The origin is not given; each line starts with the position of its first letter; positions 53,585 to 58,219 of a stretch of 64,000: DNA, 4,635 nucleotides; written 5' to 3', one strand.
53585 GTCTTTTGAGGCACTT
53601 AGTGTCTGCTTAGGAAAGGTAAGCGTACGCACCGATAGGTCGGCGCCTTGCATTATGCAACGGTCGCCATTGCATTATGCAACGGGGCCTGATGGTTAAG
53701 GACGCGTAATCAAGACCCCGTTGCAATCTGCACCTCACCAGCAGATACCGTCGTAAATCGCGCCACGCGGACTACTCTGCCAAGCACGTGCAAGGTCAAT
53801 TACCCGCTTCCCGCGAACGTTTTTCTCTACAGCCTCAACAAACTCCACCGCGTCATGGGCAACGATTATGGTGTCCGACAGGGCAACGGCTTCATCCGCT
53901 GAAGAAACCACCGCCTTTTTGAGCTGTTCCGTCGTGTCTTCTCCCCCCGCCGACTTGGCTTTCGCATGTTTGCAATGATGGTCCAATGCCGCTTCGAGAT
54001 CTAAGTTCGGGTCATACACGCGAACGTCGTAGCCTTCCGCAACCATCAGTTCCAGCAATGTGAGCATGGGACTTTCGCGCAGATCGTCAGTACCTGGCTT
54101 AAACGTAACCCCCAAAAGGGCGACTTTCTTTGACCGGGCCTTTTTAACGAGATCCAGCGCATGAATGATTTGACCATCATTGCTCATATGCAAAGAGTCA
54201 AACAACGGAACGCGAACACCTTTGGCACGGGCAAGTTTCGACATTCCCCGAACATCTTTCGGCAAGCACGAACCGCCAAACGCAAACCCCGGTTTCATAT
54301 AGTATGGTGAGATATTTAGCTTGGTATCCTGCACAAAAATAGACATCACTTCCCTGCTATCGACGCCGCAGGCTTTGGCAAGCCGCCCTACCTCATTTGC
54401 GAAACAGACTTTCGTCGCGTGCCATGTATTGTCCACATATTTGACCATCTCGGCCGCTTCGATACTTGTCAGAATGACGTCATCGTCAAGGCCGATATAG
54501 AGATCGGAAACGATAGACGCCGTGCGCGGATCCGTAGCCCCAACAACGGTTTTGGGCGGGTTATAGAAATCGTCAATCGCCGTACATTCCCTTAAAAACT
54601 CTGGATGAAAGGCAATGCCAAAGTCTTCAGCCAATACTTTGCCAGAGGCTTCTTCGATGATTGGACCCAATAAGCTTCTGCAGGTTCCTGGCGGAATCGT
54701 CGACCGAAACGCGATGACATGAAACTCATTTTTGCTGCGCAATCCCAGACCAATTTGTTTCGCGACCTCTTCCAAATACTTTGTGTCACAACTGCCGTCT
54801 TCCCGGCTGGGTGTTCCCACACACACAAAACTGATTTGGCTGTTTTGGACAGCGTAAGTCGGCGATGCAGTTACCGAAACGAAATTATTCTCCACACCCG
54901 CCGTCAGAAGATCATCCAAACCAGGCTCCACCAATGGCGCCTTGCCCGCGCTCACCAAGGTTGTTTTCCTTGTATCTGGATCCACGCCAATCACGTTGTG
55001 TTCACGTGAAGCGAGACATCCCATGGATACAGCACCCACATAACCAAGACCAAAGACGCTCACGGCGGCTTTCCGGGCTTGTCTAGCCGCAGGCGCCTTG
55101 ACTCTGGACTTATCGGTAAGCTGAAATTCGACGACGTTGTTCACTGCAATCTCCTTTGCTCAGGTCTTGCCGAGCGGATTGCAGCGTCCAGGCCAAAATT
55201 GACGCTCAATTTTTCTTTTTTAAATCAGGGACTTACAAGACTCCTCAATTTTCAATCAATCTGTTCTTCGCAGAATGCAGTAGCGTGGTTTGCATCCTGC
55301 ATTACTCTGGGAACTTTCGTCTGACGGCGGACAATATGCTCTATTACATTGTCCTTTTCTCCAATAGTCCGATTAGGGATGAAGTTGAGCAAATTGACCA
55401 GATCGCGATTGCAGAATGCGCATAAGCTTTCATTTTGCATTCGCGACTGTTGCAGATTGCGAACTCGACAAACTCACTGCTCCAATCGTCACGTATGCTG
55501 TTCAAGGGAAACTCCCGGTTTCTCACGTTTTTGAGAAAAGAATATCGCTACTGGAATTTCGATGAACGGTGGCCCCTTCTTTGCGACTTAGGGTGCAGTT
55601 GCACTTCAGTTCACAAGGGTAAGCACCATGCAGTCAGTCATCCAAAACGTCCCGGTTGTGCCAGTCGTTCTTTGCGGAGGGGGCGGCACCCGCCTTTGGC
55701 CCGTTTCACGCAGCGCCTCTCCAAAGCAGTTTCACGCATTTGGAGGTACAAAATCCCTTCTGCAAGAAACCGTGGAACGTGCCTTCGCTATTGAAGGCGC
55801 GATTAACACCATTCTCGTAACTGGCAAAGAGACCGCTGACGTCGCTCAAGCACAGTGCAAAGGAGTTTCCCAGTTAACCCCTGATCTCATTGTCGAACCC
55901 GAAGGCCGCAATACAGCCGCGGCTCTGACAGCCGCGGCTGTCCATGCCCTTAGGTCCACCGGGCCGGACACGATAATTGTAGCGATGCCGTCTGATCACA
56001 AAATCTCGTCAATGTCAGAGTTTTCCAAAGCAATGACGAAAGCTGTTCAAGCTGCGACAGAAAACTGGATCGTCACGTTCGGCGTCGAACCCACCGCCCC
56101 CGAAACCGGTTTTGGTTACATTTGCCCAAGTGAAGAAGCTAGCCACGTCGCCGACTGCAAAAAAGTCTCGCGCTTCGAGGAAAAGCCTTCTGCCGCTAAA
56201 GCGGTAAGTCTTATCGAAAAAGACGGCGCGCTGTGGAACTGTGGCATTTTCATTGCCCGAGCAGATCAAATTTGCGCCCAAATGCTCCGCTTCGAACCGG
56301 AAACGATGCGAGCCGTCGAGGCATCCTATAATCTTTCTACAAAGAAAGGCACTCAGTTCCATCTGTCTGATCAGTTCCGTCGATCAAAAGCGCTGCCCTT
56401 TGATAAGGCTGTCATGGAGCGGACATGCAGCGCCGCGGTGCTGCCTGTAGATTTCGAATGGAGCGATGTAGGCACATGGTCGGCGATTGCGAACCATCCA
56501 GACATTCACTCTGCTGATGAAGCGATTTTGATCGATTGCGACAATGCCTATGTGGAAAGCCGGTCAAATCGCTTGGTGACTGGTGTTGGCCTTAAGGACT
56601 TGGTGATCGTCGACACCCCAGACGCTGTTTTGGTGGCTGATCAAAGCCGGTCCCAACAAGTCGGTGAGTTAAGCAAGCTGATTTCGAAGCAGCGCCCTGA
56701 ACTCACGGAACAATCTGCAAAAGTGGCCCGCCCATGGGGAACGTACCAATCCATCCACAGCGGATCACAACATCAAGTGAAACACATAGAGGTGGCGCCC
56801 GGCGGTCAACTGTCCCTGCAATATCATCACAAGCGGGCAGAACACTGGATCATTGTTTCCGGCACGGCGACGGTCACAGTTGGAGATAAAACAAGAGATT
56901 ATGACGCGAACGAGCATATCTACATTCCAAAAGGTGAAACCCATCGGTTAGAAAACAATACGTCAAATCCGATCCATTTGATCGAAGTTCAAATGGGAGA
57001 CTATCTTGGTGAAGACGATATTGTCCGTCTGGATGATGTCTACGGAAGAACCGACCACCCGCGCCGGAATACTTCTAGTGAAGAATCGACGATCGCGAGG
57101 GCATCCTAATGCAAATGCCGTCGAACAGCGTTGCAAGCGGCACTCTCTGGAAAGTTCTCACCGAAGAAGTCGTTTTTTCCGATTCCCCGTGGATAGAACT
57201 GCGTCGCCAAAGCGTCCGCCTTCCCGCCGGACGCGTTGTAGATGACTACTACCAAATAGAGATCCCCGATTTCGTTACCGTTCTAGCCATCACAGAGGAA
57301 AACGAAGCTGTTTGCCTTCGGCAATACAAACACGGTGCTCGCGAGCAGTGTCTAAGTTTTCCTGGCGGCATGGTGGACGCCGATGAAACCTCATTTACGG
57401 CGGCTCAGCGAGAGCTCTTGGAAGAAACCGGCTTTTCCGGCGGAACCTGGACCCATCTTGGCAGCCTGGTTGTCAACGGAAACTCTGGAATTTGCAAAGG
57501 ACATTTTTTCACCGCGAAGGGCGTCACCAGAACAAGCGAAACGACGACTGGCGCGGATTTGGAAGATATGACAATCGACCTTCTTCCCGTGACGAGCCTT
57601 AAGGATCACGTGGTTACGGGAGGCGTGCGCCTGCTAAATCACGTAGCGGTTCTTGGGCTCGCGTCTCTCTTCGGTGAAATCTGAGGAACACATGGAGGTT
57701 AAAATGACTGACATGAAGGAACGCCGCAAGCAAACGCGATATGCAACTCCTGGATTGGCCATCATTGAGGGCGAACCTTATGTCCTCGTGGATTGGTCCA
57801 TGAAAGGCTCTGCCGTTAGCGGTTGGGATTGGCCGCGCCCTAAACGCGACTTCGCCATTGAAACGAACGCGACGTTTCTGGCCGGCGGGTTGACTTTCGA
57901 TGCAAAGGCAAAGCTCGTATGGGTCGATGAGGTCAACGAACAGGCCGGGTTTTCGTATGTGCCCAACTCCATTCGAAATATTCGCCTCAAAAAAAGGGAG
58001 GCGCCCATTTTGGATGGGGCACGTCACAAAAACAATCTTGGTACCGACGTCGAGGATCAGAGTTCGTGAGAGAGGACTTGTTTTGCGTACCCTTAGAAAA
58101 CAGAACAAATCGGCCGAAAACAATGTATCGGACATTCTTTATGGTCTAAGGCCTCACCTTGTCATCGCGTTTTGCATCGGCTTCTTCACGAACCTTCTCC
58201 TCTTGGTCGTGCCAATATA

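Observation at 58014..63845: T1SS pair convergent with an RTX protein carrying a distinct N-terminal domain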

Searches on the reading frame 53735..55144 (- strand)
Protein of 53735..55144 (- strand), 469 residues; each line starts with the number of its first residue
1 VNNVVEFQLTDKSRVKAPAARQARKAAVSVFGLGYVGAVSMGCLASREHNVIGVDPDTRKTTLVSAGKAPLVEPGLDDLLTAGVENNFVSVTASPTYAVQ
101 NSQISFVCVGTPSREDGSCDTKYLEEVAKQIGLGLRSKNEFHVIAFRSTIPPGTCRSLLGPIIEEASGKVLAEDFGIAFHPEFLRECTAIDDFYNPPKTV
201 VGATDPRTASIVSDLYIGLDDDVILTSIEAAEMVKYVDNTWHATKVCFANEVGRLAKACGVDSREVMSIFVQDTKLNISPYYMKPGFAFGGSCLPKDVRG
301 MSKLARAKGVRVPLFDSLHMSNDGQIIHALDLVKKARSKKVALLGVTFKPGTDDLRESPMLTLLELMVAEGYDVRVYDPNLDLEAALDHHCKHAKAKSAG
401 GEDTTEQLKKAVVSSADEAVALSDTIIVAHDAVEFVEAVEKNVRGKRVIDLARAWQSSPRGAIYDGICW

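Call 3: search_protein_families(library=pfam, proteins=[window:53735-55144:-], max_evalue=0.01)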
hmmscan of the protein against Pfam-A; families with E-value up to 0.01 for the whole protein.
window:53735-55144:- (469 aa): 3 families
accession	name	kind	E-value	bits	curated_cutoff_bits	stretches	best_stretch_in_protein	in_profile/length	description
PF03721.20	UDPG_MGDP_dh_N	-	1.5e-49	168.5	27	1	27-214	2-186/187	UDP-glucose/GDP-mannose dehydrogenase family, NAD binding domain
PF00984.24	UDPG_MGDP_dh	-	1.4e-26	92.9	25.4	1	229-323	1-93/94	UDP-glucose/GDP-mannose dehydrogenase family, central domain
PF03720.21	UDPG_MGDP_dh_C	-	1.4e-16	61.2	30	1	342-455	1-101/103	UDP-glucose/GDP-mannose dehydrogenase family, UDP binding domain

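Call 56: search_protein_families(library=ncbifam, proteins=[window:53735-55144:-], max_evalue=0.001)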
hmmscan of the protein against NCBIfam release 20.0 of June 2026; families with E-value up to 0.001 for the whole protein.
window:53735-55144:- (469 aa): 7 families
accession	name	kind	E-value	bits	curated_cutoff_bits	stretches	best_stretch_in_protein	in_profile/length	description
TIGR03026.1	NDP-sugDHase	subfamily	6.8e-116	387.4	189.8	1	28-450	3-410/413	nucleotide sugar dehydrogenase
NF041297.1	UDPGDh_AglM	equivalog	7.2e-86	288.8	670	1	27-424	2-400/429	UDP-glucose 6-dehydrogenase AglM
NF047673.2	TeichurnBiosyTuaD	equivalog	1.1e-73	248.9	700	1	28-385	4-357/439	UDP-glucose 6-dehydrogenase TuaD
NF040825.1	UDPMaNacDH_Arch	equivalog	3.9e-44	151.2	750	1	28-382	3-352/418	UDP-N-acetyl-D-mannosamine dehydrogenase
NF008286.0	PRK11064.1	equivalog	3.6e-35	121.4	459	1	27-399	5-383/420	UDP-N-acetyl-D-mannosamine dehydrogenase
NF011631.0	PRK15057.1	equivalog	3.8e-27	95.4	757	1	28-385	3-343/388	UDP-glucose 6-dehydrogenase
NF011729.0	PRK15182.1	equivalog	4.5e-12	45.4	592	1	27-385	8-361/425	Vi polysaccharide biosynthesis UDP-N-acetylglucosamine C-6 dehydrogenase TviB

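Call 58: search_solved_structures(query=window:53735-55144:-, max_evalue=1e-20)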
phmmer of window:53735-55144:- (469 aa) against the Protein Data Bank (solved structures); distinct sequences matched with E-value up to 1e-20: 27.
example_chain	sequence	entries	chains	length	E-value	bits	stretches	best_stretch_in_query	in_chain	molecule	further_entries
1mfz_A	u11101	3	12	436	3.2e-127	428.3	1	28-469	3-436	GDP-mannose 6-dehydrogenase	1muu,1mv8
3vtf_A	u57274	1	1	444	2e-70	241.1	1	21-381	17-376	UDP-glucose 6-dehydrogenase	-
3gg2_A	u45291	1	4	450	4.1e-64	220.3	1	28-384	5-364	Sugar dehydrogenase, UDP-glucose/GDP-mannose dehydrogenase family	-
4a7p_A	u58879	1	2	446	4.8e-53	183.8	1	27-380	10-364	UDP-GLUCOSE DEHYDROGENASE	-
2y0e_A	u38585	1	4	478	2e-50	175.2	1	28-385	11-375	UDP-GLUCOSE DEHYDROGENASE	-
2y0d_A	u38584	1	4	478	3.5e-49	171.1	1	28-385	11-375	UDP-GLUCOSE DEHYDROGENASE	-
2y0c_A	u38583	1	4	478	3.5e-49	171.1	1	28-385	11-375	UDP-GLUCOSE DEHYDROGENASE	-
4xr9_A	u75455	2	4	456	5.7e-39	137.4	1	27-382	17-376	CalS8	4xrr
4r16_A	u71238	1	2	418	8.8e-35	123.6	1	28-380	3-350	418aa long hypothetical UDP-N-acetyl-D-mannosaminuronic acid dehydrogenase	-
2o3j_A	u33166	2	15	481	4.3e-31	111.5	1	28-394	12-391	UDP-glucose 6-dehydrogenase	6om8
9ou8_A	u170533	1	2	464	1.6e-29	106.3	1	29-385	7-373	UDP-glucose 6-dehydrogenase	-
2q3e_A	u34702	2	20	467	2.1e-29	105.9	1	29-385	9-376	UDP-glucose 6-dehydrogenase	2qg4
5w4x_A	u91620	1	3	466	2.2e-29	105.9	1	29-385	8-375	UDP-glucose 6-dehydrogenase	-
3tdk_A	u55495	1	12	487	2.5e-29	105.7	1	29-385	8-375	UDP-glucose 6-dehydrogenase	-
5vr8_A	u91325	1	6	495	2.6e-29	105.6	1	29-385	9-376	UDP-glucose 6-dehydrogenase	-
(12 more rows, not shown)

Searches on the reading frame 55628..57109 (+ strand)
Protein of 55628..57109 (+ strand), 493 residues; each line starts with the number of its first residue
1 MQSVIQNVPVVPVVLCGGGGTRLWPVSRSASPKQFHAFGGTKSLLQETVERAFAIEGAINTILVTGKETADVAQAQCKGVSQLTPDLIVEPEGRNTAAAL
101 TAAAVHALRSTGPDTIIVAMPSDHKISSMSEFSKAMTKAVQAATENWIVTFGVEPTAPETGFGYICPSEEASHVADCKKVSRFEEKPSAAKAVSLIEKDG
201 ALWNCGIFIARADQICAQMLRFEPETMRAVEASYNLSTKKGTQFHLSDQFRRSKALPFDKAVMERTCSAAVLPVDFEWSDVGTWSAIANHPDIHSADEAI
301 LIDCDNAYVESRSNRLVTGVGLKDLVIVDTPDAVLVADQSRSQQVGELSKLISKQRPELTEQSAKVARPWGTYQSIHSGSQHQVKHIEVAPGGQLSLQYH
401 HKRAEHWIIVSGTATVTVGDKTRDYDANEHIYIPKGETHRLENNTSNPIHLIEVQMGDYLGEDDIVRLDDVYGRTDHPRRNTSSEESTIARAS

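Call 3: search_protein_families(library=pfam, proteins=[window:55628-57109:+], max_evalue=0.01)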
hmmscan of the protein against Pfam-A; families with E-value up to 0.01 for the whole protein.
window:55628-57109:+ (493 aa): 8 families
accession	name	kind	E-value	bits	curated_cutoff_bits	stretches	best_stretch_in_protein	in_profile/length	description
PF01050.24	MannoseP_isomer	-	2.5e-43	147.4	23.6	1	360-470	6-116/116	Mannose-6-phosphate isomerase C-terminal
PF00483.29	NTP_transferase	-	3.9e-37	128.6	21.2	1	12-288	2-236/245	Nucleotidyl transferase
PF07883.17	Cupin_2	-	8.3e-13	48.3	27.2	1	386-454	2-69/70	Cupin domain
PF22640.1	ManC_GMP_beta-helix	-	3.2e-11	43.4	27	1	297-348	1-51/55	MannoseP isomerase/GMP-like beta-helix domain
PF12804.13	NTP_transf_3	-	0.00045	20.9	27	1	13-108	2-84/160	MobA-like NTP transferase domain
PF00190.28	Cupin_1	-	0.0052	16.8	22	0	359-445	9-103/151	Cupin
PF05899.18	Cupin_3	-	0.0058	16.7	23.5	0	393-440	17-63/74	EutQ-like cupin domain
PF02311.25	AraC_binding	-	0.008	16.4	21.1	0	400-450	20-70/135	AraC-like ligand binding domain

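Call 56: search_protein_families(library=ncbifam, proteins=[window:55628-57109:+], max_evalue=0.001)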
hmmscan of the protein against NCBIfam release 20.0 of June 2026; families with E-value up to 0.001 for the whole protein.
window:55628-57109:+ (493 aa): 6 families
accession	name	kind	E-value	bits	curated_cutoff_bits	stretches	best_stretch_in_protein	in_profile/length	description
TIGR01479.1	GMP_PMI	equivalog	5.6e-141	470.5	372.95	1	11-474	2-467/467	mannose-1-phosphate guanylyltransferase/mannose-6-phosphate isomerase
NF012004.0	PRK15460.1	equivalog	9.1e-107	357.7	859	1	10-474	6-477/478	mannose-1-phosphate guanyltransferase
TIGR03992.1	Arch_glmU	subfamily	4.4e-05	22.5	292.1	1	13-153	4-138/393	bifunctional sugar-1-phosphate nucleotidylyltransferase/acetyltransferase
NF008373.0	PRK11171.1-2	equivalog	0.00012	21.4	445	1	386-451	72-138/274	(S)-ureidoglycine aminohydrolase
TIGR03404.1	bicupin_oxalic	subfamily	0.00016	20.9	254.2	1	384-455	247-323/367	bicupin, oxalate decarboxylase family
TIGR03214.2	ura-cupin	equivalog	0.00039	20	200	1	379-452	44-119/249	(S)-ureidoglycine aminohydrolase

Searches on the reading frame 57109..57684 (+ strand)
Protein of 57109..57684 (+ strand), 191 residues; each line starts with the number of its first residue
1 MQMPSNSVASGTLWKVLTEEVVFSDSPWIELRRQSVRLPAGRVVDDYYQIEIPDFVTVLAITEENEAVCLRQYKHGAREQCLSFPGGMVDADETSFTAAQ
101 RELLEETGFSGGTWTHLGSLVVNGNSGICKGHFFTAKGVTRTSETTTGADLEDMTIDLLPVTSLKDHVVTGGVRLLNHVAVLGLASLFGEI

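Call 3: search_protein_families(library=pfam, proteins=[window:57109-57684:+], max_evalue=0.01)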
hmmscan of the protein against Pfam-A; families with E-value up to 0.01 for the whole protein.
window:57109-57684:+ (191 aa): 2 families
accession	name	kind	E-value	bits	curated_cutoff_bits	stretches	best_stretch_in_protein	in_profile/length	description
PF00293.34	NUDIX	-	9.3e-12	45.5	21.1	1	56-122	6-71/134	NUDIX domain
PF22327.2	Nudt16-like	-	0.0044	17.4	27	1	81-109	34-63/161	U8 snoRNA-decapping enzyme-like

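Call 56: search_protein_families(library=ncbifam, proteins=[window:57109-57684:+], max_evalue=0.001)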
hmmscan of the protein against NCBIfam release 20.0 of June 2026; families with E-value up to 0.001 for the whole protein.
window:57109-57684:+ (191 aa): 10 families
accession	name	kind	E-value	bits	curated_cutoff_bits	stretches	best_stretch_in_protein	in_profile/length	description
NF008736.0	PRK11762.1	equivalog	2.3e-13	50.1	169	1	55-168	49-160/186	ADP compounds hydrolase NudE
TIGR02705.1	nudix_YtkD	equivalog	7.9e-09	35.2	154.4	1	52-135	21-101/156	RNA deprotection pyrophosphohydrolase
NF052459.1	OxoGTPPhMutT1Mycb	equivalog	3.6e-06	26.3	475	1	75-146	24-95/292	8-oxo-(d)GTP phosphatase MutT1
NF008044.0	PRK10776.1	equivalog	1.5e-05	24.9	148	1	62-133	12-84/130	8-oxo-dGTP diphosphatase MutT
NF006530.0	PRK08999.1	equivalog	2.5e-05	23.5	245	1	58-111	10-64/315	Nudix family hydrolase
TIGR00586.1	mutt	equivalog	3e-05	24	97.9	1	58-109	9-61/129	8-oxo-dGTP diphosphatase MutT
NF003785.0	PRK05379.1-1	equivalog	5.3e-05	22.6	418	1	53-108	201-256/347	bifunctional nicotinamide-nucleotide adenylyltransferase/Nudix hydroxylase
NF007834.0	PRK10546.1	equivalog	9.7e-05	22.2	156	1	58-111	7-61/135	pyrimidine (deoxy)nucleoside triphosphate diphosphatase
NF001938.0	PRK00714.1-5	equivalog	0.00022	20.6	116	1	77-110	42-75/172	RNA pyrophosphohydrolase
NF003791.0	PRK05379.2-3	equivalog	0.00041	19.7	409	1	53-121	200-268/340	bifunctional nicotinamide-nucleotide adenylyltransferase/Nudix hydroxylase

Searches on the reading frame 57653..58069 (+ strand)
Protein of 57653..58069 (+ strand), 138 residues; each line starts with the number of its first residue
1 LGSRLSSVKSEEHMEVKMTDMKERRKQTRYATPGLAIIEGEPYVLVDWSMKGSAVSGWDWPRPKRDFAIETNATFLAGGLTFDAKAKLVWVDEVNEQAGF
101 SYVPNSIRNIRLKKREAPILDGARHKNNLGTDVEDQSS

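Call 3: search_protein_families(library=pfam, proteins=[window:57653-58069:+], max_evalue=0.01)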
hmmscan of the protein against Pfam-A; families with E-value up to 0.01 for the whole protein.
window:57653-58069:+ (138 aa): 0 families

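Call 4: search_protein_families(library=ncbifam, proteins=[window:57653-58069:+], max_evalue=0.01)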
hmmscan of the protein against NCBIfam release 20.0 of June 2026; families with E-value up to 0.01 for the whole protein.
window:57653-58069:+ (138 aa): 0 families

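Call 39: search_protein_families(library=pfam, proteins=[window:57653-58069:+], max_evalue=1)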
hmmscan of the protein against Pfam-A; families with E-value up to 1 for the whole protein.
window:57653-58069:+ (138 aa): 0 families

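Call 80: search_protein_families(library=padloc, proteins=[window:57713-58069:+], max_evalue=0.001)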
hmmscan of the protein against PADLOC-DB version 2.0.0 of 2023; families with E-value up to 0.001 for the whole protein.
window:57713-58069:+ (118 aa): 0 families
